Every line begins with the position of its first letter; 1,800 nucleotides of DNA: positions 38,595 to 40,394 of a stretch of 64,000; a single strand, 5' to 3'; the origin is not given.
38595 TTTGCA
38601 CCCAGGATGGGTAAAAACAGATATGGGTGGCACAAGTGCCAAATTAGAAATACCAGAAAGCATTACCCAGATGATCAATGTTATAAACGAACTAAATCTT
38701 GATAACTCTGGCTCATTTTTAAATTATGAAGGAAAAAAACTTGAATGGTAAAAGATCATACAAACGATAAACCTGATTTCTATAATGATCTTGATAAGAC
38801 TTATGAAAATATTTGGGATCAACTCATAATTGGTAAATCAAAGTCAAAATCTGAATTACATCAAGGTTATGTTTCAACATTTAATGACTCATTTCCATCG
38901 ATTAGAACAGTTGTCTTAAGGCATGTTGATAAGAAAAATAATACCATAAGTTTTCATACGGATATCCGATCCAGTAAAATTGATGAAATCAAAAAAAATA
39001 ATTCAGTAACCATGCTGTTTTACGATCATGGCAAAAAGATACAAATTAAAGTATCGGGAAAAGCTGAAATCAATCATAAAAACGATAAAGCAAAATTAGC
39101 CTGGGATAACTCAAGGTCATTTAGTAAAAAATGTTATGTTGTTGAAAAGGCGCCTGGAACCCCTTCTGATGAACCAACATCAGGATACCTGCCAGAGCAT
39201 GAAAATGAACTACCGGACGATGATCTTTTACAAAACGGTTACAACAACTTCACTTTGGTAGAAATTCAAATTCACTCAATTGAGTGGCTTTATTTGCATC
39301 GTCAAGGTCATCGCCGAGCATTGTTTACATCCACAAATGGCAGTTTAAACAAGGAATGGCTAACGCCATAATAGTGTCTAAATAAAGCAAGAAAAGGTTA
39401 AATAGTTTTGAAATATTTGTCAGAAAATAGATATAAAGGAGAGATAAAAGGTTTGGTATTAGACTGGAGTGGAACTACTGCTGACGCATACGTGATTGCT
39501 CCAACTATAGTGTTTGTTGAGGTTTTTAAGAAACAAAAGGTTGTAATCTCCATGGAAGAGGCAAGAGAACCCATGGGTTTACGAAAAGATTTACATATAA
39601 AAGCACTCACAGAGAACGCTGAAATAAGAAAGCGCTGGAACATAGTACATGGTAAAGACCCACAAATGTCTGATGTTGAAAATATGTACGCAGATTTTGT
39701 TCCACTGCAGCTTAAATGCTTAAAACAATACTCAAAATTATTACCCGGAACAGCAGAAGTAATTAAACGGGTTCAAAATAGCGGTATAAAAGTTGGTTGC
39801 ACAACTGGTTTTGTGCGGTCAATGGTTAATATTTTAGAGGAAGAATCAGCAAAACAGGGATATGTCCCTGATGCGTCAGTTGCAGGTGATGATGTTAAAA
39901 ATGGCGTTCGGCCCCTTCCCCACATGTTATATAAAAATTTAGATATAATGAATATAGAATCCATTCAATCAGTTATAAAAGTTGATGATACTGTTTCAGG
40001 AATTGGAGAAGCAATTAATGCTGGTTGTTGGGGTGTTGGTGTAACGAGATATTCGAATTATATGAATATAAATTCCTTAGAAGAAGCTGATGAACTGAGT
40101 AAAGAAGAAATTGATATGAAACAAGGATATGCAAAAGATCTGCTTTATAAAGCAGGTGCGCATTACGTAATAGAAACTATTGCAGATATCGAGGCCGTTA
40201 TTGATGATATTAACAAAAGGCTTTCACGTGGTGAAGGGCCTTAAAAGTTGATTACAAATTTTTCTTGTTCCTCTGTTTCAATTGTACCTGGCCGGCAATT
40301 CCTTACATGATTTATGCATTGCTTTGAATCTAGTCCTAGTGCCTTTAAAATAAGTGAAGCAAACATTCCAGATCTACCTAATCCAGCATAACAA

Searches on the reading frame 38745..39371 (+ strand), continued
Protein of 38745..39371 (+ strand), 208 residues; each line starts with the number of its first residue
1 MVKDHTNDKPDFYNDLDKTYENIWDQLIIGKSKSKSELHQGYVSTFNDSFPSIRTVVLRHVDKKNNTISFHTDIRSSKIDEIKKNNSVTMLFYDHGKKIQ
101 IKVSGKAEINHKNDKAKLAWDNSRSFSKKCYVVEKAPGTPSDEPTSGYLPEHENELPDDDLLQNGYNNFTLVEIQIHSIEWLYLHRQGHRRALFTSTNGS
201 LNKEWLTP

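Call 67: search_protein_families(library=pfam, proteins=[L044:11534-12688:+, L044:12696-13223:+, L044:13210-13968:-, L044:13976-15793:-, L044:15875-17038:-], max_evalue=0.0001)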
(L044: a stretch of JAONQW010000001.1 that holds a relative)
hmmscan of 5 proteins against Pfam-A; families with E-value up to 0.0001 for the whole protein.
L044:11534-12688:+ (384 aa): 0 families

L044:12696-13223:+ (175 aa): 6 families
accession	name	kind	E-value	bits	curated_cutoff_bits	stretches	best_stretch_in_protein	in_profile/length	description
PF22784.1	PTP-SAK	-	5.5e-12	46.4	27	1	42-169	22-153/153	Swiss Army Knife protein, DSP-PTPase phosphatase domain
PF00782.25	DSPc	-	3.4e-11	43.5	33.5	1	46-161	13-119/133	Dual specificity phosphatase, catalytic domain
PF22785.1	Tc-R-P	-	6.4e-10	40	27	1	34-140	6-103/106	Polymorphic toxin system, DSP-PTPase phosphatase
PF13350.11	Y_phosphatase3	-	1.7e-06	28.7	22.2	1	103-147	115-159/240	Tyrosine phosphatase family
PF00102.32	Y_phosphatase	-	4.9e-06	26.8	20.9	1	104-170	156-229/234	Protein-tyrosine phosphatase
PF05706.17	CDKN3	-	5.5e-06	26.6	20.7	1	38-145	58-164/168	Cyclin-dependent kinase inhibitor 3 (CDKN3)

L044:13210-13968:- (252 aa): 1 family
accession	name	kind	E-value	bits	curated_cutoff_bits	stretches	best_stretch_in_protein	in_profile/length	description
PF01925.25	TauE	-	6.6e-42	144.2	32.6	1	13-247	1-236/237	Sulfite exporter TauE/SafE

L044:13976-15793:- (605 aa): 6 families
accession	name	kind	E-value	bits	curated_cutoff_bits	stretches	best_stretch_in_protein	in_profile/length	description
PF00009.33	GTP_EFTU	-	5.4e-56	189.6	26.5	1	4-191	2-183/188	Elongation factor Tu GTP binding domain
PF21018.2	BipA_C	-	1.4e-47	160.4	23.8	1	487-594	2-109/110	TypA/BipA C-terminal domain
PF00679.30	EFG_C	-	3.6e-21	75.4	27.9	1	399-482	3-86/89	Elongation factor G C-terminus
PF03144.31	GTP_EFTU_D2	-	9.7e-10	39.2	30.3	1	219-290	1-73/73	Elongation factor Tu domain 2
PF22042.2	EF-G_D2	-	7.3e-07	29.7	27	1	215-291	12-83/84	Elongation factor G domain 2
PF01926.29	MMR_HSR1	-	5.3e-05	23.7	21.9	0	8-129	2-113/113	50S ribosome-binding GTPase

L044:15875-17038:- (387 aa): 1 family
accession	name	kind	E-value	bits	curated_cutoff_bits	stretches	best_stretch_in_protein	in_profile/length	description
PF11449.14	ArsP_2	-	4.6e-124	414.6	32.5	1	44-386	4-359/359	Putative, 10TM heavy-metal exporter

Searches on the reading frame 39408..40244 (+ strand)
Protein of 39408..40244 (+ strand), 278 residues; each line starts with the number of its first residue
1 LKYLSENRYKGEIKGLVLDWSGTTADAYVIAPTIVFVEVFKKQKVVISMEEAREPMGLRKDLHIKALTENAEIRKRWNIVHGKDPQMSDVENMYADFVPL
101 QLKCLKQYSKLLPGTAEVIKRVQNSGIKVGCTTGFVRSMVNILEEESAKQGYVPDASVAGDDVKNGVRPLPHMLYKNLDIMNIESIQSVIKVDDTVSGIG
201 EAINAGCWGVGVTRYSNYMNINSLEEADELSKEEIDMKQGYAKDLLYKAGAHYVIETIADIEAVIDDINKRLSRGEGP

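Call 3: search_protein_families(library=pfam, proteins=[window:39408-40244:+], max_evalue=0.01)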
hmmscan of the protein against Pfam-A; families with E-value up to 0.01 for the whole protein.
window:39408-40244:+ (278 aa): 2 families
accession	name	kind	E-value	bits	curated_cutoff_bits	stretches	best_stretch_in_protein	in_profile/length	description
PF00702.32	Hydrolase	-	7.9e-08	33.4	26.4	1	13-206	1-191/191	haloacid dehalogenase-like hydrolase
PF13419.12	HAD_2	-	5e-07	30.5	23.8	1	36-208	20-174/178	Haloacid dehalogenase-like hydrolase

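Call 4: search_protein_families(library=ncbifam, proteins=[window:39408-40244:+], max_evalue=0.01)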
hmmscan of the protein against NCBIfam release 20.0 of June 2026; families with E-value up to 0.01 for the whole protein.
window:39408-40244:+ (278 aa): 15 families
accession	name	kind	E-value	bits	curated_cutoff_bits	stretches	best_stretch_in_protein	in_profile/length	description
TIGR01422.2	phosphonatase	equivalog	3.4e-84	282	220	1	13-265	1-251/251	phosphonoacetaldehyde hydrolase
TIGR03351.1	PhnX-like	hypoth_equivalog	3.4e-20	73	218.9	1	16-213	4-191/220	phosphonatase-like hydrolase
NF053741.1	noncata_PA2803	equivalog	7.4e-14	52.2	240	1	110-278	30-191/191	HAD superfamily inactivated hydrolase PcrP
TIGR01449.2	PGP_bact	equivalog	4.7e-07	29.6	180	1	81-228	56-200/213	phosphoglycolate phosphatase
NF009694.0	PRK13222.1-1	equivalog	5.4e-07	29.2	415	1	106-231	107-229/252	phosphoglycolate phosphatase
NF053653.1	InDiPhoBT2121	equivalog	1.4e-06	28.1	245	1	77-213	55-187/216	inorganic diphosphatase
TIGR02009.1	PGMB-YQAB-SF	subfamily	1.7e-06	28.4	153.35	1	14-212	2-186/186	beta-phosphoglucomutase family hydrolase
NF009695.0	PRK13222.1-2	equivalog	4.8e-06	26.2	225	1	82-222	66-204/226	phosphoglycolate phosphatase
NF007854.0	PRK10563.1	equivalog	4.9e-06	26.4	211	1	12-207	3-180/221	6-phosphogluconate phosphatase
NF009697.0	PRK13222.1-4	equivalog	2.6e-05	23.7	327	1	82-220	66-201/232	phosphoglycolate phosphatase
TIGR01990.1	bPGM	equivalog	2.8e-05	24.1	189.4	1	108-212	87-186/187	beta-phosphoglucomutase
TIGR02253.1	CTE7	subfamily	0.00013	21.8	169.75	1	38-219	29-200/221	TIGR02253 family HAD-type hydrolase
TIGR01509.1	HAD-SF-IA-v3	subfamily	0.00072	19.8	29.4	0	168-212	111-154/154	HAD-IA family hydrolase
NF008610.0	PRK11587.1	equivalog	0.0056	16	282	1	112-224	85-193/219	sugar phosphatase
NF008087.0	PRK10826.1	equivalog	0.0067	16.1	191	0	35-199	28-178/222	hexitol phosphatase HxpB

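Call 42: search_solved_structures(query=window:39408-40244:+, max_evalue=1e-10, show_alignments=2)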
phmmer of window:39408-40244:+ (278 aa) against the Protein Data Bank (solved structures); distinct sequences matched with E-value up to 1e-10: 7.
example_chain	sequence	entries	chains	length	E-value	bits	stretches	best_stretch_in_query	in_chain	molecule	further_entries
3iru_A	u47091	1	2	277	2.7e-57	197.3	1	10-278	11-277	phoshonoacetaldehyde hydrolase like protein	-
2iof_A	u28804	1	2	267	4.9e-56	193.2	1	12-271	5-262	Phosphonoacetaldehyde hydrolase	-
2ioh_A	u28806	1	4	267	1.2e-55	191.8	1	12-271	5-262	Phosphonoacetaldehyde hydrolase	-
1rql_A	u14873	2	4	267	3.4e-55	190.4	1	12-271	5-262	Phosphonoacetaldehyde Hydrolase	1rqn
1swv_A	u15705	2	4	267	6.3e-55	189.5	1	12-271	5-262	phosphonoacetaldehyde hydrolase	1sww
1fez_A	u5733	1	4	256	3.2e-54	187.2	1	13-268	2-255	PHOSPHONOACETALDEHYDE HYDROLASE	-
1rdf_A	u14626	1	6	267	4.4e-54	186.7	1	12-271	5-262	phosphonoacetaldehyde hydrolase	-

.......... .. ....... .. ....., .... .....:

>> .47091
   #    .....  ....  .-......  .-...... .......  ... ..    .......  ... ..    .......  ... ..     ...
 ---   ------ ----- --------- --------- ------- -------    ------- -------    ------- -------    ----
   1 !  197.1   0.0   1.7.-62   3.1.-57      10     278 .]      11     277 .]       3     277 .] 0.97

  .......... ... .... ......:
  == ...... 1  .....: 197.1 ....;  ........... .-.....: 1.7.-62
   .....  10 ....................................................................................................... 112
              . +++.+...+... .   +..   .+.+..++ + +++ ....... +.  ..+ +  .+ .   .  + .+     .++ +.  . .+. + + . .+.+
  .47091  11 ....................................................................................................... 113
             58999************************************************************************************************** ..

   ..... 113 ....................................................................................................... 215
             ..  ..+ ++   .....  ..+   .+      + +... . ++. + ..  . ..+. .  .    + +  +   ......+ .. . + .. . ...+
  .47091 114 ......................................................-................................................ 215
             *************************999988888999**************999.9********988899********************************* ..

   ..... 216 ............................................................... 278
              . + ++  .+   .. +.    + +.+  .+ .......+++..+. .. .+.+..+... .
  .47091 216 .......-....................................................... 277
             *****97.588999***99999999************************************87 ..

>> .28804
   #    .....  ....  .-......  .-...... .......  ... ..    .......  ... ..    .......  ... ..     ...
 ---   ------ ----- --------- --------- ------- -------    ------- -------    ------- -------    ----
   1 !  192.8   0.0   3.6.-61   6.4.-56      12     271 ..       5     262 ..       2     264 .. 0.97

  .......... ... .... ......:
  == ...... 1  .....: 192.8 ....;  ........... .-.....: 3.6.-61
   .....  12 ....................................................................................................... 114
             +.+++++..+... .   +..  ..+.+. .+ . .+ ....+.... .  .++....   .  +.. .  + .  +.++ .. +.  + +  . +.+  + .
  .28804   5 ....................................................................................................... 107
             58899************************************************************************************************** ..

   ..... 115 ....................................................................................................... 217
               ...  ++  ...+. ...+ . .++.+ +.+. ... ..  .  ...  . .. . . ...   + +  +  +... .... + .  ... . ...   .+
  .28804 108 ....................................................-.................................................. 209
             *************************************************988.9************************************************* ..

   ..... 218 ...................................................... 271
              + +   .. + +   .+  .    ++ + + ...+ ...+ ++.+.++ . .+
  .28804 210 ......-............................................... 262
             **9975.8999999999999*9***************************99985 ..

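Call 63: find_encoding_contigs(protein=window:39408-40244:+, flank=6000, max_places=10)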
Protein window:39408-40244:+ (278 aa): 23 contigs read that carry it; 10 places shown.
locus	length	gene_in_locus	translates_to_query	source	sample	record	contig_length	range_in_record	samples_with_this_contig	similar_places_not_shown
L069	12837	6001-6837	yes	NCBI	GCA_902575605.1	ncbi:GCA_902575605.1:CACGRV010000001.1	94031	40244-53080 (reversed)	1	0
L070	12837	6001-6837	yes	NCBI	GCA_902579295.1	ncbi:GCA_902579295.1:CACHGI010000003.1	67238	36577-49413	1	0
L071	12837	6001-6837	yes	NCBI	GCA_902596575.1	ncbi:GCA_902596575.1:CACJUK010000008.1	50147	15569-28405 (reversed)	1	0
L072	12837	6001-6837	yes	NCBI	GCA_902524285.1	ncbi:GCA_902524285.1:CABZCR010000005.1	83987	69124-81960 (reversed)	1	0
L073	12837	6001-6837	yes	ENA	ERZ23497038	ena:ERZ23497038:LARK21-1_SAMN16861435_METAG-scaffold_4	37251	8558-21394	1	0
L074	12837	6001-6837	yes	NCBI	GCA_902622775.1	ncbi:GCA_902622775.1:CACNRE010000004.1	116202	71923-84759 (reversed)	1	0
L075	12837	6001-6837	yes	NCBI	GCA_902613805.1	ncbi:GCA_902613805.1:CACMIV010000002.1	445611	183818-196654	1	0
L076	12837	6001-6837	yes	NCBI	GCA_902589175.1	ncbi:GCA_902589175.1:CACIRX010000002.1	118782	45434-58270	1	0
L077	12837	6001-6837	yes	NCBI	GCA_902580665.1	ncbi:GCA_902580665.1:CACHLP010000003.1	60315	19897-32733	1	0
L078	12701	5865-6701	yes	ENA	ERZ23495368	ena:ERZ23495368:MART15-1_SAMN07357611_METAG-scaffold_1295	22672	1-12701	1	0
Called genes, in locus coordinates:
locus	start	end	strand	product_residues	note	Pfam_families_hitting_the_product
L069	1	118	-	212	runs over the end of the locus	PF04367:DUF502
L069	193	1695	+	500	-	PF01425:Amidase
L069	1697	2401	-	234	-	-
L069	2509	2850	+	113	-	PF06127:Mpo1-like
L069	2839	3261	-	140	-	PF01124:MAPEG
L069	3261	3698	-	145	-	PF01124:MAPEG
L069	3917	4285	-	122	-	PF03061:4HBT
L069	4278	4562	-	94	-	-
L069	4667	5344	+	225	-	PF00106:adh_short, PF13460:NAD_binding_10, PF13561:adh_short_C2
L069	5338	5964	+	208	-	PF12766:Pyridox_oxase_2, PF01243:PNPOx_N, PF16242:Pyrid_ox_like (weak)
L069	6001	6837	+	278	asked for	PF00702:Hydrolase, PF13419:HAD_2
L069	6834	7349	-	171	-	PF00782:DSPc, PF22784:PTP-SAK, PF22785:Tc-R-P, PF13350:Y_phosphatase3 (weak), PF00102:Y_phosphatase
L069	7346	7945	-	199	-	PF01966:HD (weak)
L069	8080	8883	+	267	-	PF00005:ABC_tran, PF13304:AAA_21 (faint)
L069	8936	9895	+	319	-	PF12974:Phosphonate-bd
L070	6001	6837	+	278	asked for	PF00702:Hydrolase, PF13419:HAD_2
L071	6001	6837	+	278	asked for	PF00702:Hydrolase, PF13419:HAD_2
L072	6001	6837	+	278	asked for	PF00702:Hydrolase, PF13419:HAD_2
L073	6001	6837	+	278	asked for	PF00702:Hydrolase, PF13419:HAD_2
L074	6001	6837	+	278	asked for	PF00702:Hydrolase, PF13419:HAD_2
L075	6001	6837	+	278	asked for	PF00702:Hydrolase, PF13419:HAD_2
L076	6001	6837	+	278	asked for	PF00702:Hydrolase, PF13419:HAD_2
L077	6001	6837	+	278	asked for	PF00702:Hydrolase, PF13419:HAD_2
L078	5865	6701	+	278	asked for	PF00702:Hydrolase, PF13419:HAD_2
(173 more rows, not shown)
